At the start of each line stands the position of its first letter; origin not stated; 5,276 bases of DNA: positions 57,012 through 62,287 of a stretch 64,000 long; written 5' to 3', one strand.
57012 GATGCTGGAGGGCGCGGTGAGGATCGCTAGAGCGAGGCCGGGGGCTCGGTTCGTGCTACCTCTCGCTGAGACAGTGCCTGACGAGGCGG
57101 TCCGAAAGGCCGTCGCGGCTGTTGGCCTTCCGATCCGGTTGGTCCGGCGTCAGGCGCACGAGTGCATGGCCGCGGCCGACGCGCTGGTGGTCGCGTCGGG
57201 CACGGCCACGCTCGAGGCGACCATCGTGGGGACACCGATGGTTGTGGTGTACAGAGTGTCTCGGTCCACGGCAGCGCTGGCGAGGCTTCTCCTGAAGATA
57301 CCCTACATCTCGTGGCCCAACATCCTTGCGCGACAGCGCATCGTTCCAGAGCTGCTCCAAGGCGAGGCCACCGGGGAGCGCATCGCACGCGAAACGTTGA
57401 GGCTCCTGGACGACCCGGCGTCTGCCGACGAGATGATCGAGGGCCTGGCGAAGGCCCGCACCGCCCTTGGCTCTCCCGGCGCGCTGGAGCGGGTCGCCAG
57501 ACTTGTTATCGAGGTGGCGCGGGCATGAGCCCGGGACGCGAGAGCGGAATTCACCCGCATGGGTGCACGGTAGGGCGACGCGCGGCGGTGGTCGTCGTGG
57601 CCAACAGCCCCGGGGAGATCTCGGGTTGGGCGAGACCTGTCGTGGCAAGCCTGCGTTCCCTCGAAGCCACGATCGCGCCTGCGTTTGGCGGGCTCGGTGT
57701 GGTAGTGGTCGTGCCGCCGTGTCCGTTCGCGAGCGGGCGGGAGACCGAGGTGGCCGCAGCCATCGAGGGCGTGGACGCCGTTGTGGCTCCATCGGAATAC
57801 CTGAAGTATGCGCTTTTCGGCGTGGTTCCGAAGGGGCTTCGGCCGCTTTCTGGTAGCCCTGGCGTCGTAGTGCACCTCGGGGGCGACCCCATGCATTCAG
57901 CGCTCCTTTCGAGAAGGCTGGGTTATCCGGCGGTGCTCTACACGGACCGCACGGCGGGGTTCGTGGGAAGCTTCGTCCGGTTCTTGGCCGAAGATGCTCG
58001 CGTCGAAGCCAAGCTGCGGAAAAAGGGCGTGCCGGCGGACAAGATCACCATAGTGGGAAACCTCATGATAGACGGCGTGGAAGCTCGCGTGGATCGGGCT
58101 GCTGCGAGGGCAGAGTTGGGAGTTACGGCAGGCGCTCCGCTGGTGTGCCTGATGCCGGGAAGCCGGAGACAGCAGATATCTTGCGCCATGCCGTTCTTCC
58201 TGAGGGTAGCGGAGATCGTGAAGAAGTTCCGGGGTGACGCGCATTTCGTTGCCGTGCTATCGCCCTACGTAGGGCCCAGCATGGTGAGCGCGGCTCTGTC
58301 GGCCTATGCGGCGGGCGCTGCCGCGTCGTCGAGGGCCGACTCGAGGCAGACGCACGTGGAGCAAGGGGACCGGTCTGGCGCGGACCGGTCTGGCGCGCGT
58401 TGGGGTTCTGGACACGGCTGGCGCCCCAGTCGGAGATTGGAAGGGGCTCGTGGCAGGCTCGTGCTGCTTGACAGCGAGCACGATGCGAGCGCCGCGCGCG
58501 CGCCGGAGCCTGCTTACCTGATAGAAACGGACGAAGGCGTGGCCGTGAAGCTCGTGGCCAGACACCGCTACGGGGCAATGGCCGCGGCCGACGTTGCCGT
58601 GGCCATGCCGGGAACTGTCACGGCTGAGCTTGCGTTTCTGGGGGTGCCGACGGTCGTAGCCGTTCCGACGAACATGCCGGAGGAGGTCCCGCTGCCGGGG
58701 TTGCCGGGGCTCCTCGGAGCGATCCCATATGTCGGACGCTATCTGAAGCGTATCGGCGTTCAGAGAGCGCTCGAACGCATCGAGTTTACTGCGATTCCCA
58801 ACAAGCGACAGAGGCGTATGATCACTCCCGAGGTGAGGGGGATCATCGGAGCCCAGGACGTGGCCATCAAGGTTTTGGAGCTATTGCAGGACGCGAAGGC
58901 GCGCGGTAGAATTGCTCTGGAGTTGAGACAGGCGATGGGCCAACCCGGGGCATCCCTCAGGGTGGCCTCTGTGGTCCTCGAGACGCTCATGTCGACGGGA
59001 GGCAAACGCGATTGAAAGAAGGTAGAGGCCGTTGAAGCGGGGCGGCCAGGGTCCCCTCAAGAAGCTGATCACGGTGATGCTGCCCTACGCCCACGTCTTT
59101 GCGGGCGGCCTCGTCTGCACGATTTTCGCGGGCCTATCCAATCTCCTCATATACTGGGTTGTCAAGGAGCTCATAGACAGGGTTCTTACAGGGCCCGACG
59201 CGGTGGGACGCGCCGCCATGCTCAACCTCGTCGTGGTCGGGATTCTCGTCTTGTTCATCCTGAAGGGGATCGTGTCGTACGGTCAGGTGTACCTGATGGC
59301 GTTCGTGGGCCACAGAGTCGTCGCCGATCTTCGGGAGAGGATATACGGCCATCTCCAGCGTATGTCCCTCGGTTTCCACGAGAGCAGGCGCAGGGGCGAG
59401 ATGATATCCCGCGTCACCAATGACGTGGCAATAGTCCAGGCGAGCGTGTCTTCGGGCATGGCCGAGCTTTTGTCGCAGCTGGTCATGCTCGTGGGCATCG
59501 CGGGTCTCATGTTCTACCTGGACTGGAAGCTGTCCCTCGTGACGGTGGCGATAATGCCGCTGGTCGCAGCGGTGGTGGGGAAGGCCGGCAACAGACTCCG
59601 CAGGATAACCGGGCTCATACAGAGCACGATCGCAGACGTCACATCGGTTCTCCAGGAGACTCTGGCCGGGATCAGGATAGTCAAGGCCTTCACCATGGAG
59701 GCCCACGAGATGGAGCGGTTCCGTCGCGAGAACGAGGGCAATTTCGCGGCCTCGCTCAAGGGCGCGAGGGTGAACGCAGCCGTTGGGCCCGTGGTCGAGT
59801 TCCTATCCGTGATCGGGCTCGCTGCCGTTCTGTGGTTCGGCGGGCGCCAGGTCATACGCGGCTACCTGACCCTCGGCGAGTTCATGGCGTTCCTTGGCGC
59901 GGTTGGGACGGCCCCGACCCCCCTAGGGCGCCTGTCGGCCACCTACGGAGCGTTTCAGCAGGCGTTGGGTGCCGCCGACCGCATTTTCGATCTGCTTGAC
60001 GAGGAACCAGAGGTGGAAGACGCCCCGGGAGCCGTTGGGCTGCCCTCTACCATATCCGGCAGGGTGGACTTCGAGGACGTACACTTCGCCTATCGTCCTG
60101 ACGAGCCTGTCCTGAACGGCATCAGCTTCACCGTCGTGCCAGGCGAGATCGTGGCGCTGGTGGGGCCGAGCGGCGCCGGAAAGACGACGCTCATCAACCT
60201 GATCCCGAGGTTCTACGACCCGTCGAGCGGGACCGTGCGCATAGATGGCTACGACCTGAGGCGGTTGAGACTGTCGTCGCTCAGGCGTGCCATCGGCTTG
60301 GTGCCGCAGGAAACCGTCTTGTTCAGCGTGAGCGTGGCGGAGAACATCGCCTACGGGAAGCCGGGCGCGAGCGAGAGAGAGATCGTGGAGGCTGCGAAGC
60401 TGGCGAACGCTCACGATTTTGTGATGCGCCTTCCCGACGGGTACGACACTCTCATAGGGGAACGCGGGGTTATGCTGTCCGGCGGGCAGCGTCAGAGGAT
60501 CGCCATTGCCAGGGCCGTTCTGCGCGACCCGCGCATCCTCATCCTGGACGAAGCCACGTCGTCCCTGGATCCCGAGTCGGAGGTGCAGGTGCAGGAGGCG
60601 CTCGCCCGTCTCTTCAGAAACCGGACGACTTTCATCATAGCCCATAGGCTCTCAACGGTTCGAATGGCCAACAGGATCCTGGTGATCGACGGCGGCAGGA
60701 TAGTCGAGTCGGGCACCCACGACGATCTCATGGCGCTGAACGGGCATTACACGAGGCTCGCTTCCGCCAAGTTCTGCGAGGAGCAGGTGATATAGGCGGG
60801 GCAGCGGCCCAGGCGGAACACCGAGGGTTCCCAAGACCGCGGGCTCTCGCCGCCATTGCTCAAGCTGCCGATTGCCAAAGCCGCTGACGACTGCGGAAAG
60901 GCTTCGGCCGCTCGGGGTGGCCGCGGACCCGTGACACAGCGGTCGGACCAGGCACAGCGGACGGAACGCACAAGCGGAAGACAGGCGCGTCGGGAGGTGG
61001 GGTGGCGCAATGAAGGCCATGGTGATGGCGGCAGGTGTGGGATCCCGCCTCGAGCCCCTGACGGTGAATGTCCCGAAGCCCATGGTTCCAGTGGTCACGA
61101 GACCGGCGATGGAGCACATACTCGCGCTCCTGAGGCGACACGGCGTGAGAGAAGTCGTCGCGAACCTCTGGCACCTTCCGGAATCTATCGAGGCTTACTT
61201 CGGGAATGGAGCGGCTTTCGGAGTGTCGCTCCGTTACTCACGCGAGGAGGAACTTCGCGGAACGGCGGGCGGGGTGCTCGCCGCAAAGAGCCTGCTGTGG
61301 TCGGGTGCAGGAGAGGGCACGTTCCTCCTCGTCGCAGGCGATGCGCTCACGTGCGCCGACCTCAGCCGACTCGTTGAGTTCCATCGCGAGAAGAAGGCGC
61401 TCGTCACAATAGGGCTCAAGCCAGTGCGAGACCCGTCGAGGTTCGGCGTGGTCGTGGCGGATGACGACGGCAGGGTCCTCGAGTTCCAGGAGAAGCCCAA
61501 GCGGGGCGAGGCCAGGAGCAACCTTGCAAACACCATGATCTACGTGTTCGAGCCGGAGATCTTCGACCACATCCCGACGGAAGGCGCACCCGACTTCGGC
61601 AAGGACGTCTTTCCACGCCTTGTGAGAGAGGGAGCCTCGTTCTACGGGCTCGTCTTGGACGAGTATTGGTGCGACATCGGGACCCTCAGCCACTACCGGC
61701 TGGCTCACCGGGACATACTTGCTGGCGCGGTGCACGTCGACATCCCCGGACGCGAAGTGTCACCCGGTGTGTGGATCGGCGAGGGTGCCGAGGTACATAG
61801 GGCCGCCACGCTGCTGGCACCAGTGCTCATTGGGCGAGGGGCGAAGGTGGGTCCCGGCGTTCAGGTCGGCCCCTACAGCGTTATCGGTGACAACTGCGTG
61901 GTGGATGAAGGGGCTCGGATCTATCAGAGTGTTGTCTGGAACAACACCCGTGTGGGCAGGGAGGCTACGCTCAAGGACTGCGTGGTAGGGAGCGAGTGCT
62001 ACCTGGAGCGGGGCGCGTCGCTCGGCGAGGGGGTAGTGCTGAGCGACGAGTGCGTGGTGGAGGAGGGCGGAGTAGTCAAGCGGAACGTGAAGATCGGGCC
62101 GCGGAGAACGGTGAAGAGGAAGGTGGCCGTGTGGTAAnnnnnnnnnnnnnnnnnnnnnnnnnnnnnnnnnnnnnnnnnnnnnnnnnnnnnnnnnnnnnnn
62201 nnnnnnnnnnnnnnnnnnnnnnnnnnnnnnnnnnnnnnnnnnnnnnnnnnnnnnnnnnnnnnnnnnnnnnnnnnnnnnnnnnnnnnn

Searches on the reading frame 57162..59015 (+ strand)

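Call 3: search_protein_families(library=pfam, proteins=[window:57162-59015:+], max_evalue=0.01)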
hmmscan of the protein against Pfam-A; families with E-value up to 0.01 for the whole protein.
window:57162-59015:+ (617 aa): 3 families
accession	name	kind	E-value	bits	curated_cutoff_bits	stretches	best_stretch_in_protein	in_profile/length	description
PF02684.21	LpxB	-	3.7e-11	42.9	22.6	2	295-361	155-221/374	Lipid-A-disaccharide synthetase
PF02350.25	Epimerase_2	-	0.0034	16.7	30.6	0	279-317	131-169/347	UDP-N-acetylglucosamine 2-epimerase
PF00391.29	PEP-utilizers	-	0.0059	16.6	23.1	0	233-261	24-52/72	PEP-utilising enzyme, mobile domain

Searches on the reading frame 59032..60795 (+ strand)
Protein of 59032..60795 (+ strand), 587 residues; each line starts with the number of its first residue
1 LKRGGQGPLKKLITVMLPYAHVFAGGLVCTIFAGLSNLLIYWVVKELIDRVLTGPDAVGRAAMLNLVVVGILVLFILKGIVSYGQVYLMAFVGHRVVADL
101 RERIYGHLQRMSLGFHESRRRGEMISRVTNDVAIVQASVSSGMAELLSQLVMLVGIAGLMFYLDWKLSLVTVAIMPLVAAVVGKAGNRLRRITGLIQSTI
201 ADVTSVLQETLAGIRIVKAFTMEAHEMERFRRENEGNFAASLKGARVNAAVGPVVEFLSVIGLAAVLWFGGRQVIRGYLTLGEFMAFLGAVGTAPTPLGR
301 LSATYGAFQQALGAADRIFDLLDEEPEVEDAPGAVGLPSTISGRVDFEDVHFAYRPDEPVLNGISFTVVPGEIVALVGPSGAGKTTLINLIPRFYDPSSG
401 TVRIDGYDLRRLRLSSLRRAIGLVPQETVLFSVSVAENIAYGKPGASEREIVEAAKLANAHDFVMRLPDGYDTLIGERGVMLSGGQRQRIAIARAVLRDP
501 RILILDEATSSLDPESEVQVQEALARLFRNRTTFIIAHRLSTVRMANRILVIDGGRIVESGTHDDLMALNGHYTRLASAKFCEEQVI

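Call 17: search_protein_families(library=pfam, proteins=[window:59032-60795:+], max_evalue=0.001)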
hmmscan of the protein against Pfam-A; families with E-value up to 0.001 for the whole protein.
window:59032-60795:+ (587 aa): 6 families
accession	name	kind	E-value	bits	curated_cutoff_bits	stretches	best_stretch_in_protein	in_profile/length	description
PF00664.28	ABC_membrane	-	2.1e-57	195.3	28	1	26-288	4-264/274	ABC transporter transmembrane region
PF00005.33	ABC_tran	-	1.1e-35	123.7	25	1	361-510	1-137/137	ABC transporter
PF02463.25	SMC_N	-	8.7e-06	25.8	40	1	400-550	109-209/220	RecF/RecN/SMC N terminal domain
PF13304.12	AAA_21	-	1.1e-05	26.1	27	0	373-391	1-19/304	AAA domain, putative AbiEii toxin, Type IV TA system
PF13401.12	AAA_22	-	7.6e-05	23.5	27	1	373-516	7-97/130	AAA domain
PF13191.12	AAA_16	-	0.00054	20.9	32.6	0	372-528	25-156/167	AAA ATPase domain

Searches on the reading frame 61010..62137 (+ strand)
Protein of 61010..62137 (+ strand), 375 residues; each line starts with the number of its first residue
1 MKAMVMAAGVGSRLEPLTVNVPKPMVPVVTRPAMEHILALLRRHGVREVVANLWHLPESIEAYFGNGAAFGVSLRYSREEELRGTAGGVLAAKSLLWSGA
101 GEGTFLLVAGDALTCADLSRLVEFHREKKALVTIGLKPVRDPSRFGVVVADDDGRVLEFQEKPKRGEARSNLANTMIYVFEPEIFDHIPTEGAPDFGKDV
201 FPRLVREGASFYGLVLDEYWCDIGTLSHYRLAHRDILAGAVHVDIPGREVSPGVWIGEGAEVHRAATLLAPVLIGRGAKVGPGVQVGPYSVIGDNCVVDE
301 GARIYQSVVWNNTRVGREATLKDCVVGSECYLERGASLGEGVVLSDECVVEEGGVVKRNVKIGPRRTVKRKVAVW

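Call 71: find_encoding_contigs(protein=window:61010-62137:+, flank=10000, max_places=1)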
Protein window:61010-62137:+ (375 aa): 3 contigs read that carry it; 1 place shown.
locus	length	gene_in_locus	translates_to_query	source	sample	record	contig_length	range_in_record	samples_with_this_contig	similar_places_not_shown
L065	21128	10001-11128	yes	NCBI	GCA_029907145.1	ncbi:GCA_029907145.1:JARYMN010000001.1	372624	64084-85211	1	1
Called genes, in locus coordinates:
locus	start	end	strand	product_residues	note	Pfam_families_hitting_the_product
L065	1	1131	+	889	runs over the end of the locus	-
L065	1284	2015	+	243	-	PF13191:AAA_16 (weak), PF00005:ABC_tran, PF13304:AAA_21 (faint)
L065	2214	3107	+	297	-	PF03331:LpxC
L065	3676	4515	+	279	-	PF00132:Hexapep (weak), PF25084:LbH_EIF2B (faint), PF25087:GMPPB_C, PF00132:Hexapep, PF13720:Acetyltransf_11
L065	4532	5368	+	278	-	PF17930:LpxI_N, PF06230:LpxI_C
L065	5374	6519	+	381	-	PF02684:LpxB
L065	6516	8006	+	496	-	PF02684:LpxB (faint)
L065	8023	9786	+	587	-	PF00664:ABC_membrane, PF13304:AAA_21 (faint), PF00005:ABC_tran, PF02463:SMC_N (faint)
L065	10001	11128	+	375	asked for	PF00483:NTP_transferase, PF12804:NTP_transf_3, PF25084:LbH_EIF2B, PF25087:GMPPB_C, PF00132:Hexapep (weak), PF24894:Hexapep_GlmU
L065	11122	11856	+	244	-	-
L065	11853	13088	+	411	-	-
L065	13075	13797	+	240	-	-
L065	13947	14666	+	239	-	PF00005:ABC_tran, PF13304:AAA_21 (faint)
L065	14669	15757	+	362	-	PF03739:LptF_LptG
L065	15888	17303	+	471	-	PF11283:DUF3084, PF19220:Rod_CreS (weak), PF21007:FBF1 (weak), PF23649:FKBP15 (weak), PF24161:CCDC39, PF26095:CC_Bre1 (faint), PF08614:ATG16 (faint)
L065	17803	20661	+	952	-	PF00395:SLH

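Call 72: search_protein_families(library=ncbifam, proteins=[L065:13947-14666:+, L065:13075-13797:+, L065:14669-15757:+, L065:11853-13088:+], max_evalue=0.00001)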
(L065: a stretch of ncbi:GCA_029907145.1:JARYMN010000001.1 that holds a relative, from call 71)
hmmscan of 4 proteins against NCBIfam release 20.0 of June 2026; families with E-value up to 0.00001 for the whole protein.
L065:13947-14666:+ (239 aa): 186 families (the best 25 are shown)
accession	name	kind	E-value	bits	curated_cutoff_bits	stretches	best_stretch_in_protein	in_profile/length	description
TIGR04406.1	LPS_export_lptB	equivalog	8.4e-109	362.4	240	1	4-239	3-239/239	LPS export ABC transporter ATP-binding protein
NF008144.0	PRK10895.1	equivalog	9.1e-93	310.1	381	1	3-239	4-241/241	LPS export ABC transporter ATP-binding protein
TIGR03410.1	urea_trans_UrtE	equivalog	7.8e-52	176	285.8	1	6-229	4-226/230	urea ABC transporter ATP-binding subunit UrtE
TIGR01188.1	drrA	subfamily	1.1e-50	172.6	312.45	1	10-222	1-211/302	daunorubicin resistance ABC transporter, ATP-binding protein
TIGR03864.1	PQQ_ABC_ATP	hypoth_equivalog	7.7e-49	166.3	302.25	1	3-225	2-222/236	ABC transporter, ATP-binding subunit, PQQ-dependent alcohol dehydrogenase system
TIGR00968.1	3a0106s01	subfamily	1.9e-45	155.2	342.75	1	3-229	1-225/237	sulfate ABC transporter ATP-binding protein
TIGR03265.1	PhnT2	equivalog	3.2e-44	151.6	457.7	1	4-228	6-228/353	putative 2-aminoethylphosphonate ABC transporter ATP-binding protein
NF008449.1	PRK11300.1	equivalog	5.4e-43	147.1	362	1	6-235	9-254/255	high-affinity branched-chain amino acid ABC transporter ATP-binding protein LivG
TIGR03740.1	galliderm_ABC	subfamily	3.2e-41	141.5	309.75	1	5-217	3-206/223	lantibiotic protection ABC transporter ATP-binding subunit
TIGR03258.1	PhnT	equivalog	7.7e-41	140.3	499.15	1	3-229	9-234/359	2-aminoethylphosphonate ABC transport system ATP-binding subunit PhnT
NF040840.2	tungstate_WtpC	equivalog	1.1e-40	140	440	1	7-228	6-224/347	tungstate ABC transporter ATP-binding protein WtpC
NF033858.1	ABC2_perm_RbbA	equivalog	1.3e-40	139.2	1050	1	2-225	266-487/909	ribosome-associated ATPase/putative transporter RbbA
NF008105.0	PRK10851.1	equivalog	2.5e-40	138.3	502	1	1-229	1-231/362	sulfate/thiosulfate ABC transporter ATP-binding protein CysA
TIGR03522.1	GldA_ABC_ATP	equivalog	4e-40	138.2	402.6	1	1-223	1-220/301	gliding motility-associated ABC transporter ATP-binding subunit GldA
NF010060.0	PRK13537.1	equivalog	1.5e-39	135.7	521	1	4-224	17-235/314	nodulation factor ABC transporter ATP-binding protein NodI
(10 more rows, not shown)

L065:13075-13797:+ (240 aa): 1 family
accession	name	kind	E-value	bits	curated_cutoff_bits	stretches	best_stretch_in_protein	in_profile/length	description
TIGR03002.1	outer_YhbN_LptA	equivalog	2e-07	31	71.7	0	71-177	6-116/142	lipopolysaccharide transport periplasmic protein LptA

L065:14669-15757:+ (362 aa): 2 families
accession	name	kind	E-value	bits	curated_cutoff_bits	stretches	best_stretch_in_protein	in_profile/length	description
TIGR04408.1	LptG_lptG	equivalog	4e-64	216.5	240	1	7-360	2-350/351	LPS export ABC transporter permease LptG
TIGR04407.1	LptF_YjgP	equivalog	4.9e-53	180.1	230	1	6-360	1-347/347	LPS export ABC transporter permease LptF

L065:11853-13088:+ (411 aa): 1 family
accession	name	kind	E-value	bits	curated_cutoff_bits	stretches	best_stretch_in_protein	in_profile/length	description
TIGR03492.1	TIGR03492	hypoth_equivalog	1.8e-95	320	219.2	1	5-397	1-395/396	lipid-A-disaccharide synthase-related protein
